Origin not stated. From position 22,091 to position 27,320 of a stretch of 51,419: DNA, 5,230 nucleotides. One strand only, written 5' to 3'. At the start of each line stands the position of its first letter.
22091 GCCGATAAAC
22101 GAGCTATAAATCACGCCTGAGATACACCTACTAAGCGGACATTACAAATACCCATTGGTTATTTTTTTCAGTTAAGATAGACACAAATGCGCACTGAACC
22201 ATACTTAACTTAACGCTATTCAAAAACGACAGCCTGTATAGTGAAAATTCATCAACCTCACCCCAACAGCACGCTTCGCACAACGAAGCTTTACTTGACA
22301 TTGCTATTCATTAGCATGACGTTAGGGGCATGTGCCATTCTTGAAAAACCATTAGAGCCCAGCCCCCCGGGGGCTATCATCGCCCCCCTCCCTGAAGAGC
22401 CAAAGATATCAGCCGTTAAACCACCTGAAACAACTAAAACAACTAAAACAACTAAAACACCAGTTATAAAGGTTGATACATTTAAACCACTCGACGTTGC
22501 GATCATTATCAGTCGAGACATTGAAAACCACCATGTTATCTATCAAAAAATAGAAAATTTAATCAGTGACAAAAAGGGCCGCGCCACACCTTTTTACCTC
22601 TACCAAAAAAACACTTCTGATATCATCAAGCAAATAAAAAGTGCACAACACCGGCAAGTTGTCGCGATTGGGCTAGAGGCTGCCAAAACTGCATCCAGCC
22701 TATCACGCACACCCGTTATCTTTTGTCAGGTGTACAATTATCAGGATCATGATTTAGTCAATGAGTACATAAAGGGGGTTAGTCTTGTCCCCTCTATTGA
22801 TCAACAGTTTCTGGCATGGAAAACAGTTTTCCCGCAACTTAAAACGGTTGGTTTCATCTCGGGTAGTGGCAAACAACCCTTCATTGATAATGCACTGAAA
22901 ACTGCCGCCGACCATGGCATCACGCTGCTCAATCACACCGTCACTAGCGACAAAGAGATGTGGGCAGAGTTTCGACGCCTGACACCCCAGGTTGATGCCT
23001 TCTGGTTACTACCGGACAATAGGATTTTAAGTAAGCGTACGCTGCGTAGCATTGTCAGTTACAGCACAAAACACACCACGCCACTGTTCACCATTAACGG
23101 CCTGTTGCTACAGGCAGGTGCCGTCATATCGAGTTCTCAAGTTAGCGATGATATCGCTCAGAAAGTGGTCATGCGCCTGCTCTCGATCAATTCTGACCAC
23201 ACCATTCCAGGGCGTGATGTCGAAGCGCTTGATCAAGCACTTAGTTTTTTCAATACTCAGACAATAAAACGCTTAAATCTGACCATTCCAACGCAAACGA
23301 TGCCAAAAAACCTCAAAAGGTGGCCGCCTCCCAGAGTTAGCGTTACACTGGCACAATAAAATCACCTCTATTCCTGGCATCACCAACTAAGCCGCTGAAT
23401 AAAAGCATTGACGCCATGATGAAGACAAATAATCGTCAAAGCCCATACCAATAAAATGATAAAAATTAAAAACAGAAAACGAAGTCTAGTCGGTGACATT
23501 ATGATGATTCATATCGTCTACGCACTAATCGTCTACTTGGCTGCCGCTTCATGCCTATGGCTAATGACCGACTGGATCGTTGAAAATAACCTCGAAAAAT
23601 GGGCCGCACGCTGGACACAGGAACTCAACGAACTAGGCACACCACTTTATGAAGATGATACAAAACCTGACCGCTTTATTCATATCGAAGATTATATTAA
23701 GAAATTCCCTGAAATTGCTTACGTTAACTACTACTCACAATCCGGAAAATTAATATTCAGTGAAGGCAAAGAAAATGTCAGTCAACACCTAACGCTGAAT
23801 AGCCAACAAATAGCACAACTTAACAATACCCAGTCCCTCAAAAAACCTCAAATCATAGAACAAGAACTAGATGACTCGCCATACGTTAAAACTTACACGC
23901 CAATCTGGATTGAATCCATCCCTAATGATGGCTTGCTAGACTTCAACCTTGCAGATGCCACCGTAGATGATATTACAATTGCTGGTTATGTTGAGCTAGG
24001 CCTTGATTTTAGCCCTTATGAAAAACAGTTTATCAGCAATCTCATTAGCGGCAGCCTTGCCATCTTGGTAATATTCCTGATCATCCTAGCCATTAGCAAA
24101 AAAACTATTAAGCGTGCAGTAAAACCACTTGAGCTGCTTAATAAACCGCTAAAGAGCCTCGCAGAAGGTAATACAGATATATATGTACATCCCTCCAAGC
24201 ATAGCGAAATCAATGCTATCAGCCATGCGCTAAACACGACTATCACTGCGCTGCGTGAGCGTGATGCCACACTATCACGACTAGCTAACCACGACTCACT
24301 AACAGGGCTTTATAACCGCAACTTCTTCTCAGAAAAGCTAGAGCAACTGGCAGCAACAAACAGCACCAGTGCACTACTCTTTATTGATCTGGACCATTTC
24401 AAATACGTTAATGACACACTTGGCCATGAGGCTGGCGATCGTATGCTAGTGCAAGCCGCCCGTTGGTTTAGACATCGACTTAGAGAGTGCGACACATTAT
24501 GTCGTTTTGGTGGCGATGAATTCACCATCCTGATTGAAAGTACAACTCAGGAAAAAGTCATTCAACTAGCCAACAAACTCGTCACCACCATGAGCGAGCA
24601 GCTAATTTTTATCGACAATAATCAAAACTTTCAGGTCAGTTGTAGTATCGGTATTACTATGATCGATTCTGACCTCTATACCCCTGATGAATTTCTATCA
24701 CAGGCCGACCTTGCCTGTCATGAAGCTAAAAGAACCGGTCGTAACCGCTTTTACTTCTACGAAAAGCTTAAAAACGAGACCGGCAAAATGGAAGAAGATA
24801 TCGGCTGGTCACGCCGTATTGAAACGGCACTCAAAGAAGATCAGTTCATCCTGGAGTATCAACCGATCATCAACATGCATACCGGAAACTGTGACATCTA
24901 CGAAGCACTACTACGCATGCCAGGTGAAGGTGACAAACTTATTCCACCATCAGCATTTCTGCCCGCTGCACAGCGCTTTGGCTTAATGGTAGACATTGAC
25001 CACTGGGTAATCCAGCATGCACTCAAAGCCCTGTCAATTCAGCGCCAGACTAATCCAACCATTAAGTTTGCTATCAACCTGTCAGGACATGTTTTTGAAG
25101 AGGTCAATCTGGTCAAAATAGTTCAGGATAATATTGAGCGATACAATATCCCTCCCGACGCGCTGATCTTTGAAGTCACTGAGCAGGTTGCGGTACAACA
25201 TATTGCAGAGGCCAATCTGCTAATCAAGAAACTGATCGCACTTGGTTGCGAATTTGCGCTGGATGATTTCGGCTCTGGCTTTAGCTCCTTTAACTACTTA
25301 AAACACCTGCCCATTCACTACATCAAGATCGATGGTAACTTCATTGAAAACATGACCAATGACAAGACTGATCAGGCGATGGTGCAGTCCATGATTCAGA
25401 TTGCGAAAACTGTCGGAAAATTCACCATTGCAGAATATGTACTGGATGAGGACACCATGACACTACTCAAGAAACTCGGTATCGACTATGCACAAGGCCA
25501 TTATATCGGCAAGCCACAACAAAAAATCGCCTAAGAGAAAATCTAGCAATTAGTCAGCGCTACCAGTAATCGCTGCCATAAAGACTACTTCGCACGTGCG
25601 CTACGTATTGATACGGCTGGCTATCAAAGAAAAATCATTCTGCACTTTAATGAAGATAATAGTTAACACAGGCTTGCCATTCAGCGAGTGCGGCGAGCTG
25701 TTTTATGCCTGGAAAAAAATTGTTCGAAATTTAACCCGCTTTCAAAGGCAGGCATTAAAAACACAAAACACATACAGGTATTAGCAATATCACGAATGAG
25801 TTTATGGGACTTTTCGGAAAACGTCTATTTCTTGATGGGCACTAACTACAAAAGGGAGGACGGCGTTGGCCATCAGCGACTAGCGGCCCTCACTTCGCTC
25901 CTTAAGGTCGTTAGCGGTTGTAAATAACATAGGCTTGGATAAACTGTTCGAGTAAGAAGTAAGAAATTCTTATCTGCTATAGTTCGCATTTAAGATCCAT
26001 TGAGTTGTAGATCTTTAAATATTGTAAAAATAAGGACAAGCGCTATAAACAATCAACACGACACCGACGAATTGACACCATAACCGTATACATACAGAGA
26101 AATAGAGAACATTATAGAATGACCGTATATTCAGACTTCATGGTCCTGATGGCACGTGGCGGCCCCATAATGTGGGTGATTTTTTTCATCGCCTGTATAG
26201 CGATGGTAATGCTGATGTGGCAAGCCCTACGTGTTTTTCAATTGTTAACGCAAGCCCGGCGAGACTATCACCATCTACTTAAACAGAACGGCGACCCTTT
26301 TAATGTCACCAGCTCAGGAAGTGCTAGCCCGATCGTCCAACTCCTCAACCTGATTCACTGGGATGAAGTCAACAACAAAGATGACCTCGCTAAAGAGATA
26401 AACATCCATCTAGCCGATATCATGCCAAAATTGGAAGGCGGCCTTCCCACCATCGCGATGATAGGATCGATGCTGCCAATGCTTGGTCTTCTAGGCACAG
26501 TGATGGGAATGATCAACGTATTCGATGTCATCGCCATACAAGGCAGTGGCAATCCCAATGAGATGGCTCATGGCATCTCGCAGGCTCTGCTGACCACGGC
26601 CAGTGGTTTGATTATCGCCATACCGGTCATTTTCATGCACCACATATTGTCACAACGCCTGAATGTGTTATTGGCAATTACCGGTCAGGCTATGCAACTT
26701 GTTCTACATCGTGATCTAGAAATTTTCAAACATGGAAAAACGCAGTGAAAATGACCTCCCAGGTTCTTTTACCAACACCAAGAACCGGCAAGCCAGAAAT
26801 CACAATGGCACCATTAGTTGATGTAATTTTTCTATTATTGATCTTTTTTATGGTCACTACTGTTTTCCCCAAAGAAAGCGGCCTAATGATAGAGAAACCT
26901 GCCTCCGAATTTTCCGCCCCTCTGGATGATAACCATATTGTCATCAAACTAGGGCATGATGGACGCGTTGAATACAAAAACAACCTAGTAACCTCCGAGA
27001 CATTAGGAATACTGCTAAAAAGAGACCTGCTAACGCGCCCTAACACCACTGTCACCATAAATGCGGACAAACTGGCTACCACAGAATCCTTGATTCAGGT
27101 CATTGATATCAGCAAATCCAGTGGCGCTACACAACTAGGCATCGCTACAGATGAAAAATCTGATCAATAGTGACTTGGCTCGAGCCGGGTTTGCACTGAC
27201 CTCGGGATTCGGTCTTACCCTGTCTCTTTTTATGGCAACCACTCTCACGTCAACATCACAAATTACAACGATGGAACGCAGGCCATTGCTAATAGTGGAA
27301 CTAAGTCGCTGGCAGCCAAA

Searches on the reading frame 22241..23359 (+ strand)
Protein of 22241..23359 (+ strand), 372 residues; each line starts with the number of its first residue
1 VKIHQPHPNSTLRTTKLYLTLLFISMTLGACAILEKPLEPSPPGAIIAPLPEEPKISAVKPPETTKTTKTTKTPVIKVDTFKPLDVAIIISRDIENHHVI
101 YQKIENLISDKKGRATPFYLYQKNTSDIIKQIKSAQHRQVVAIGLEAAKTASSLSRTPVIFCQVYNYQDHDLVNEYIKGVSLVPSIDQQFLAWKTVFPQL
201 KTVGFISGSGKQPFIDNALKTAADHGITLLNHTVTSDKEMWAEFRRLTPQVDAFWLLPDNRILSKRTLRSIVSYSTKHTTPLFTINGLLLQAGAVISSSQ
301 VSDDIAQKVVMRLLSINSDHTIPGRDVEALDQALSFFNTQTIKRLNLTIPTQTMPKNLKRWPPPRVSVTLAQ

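Call 89: search_protein_families(library=pfam, proteins=[window:22241-23359:+], max_evalue=0.00001)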
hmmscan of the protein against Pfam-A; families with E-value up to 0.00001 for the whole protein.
window:22241-23359:+ (372 aa): 1 family
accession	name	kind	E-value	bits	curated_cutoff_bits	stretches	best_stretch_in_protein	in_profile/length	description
PF04392.18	ABC_sub_bind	-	2.4e-16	60.3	25.9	1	125-351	49-283/293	ABC transporter substrate binding protein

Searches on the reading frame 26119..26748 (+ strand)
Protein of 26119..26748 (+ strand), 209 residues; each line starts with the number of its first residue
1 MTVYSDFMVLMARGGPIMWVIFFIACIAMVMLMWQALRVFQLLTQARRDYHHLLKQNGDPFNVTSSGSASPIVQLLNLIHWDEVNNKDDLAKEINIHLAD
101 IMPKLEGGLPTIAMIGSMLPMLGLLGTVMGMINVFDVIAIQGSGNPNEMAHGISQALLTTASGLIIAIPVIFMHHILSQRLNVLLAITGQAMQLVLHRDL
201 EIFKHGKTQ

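Call 89: search_protein_families(library=pfam, proteins=[window:26119-26748:+], max_evalue=0.00001)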
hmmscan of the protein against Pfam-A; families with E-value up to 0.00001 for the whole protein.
window:26119-26748:+ (209 aa): 1 family
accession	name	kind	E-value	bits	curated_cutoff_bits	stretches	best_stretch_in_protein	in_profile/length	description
PF01618.21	MotA_ExbB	-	4.5e-28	98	22.9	1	83-185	20-122/127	MotA/TolQ/ExbB proton channel family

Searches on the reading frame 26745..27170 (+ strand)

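Call 95: search_protein_families(library=pfam, proteins=[window:26745-27170:+], max_evalue=0.001)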
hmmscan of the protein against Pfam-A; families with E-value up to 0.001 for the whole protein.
window:26745-27170:+ (141 aa): 1 family
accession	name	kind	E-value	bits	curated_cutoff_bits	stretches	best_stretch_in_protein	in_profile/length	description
PF02472.21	ExbD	-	6.6e-23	81.6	25.4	1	15-136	4-126/128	Biopolymer transport protein ExbD/TolR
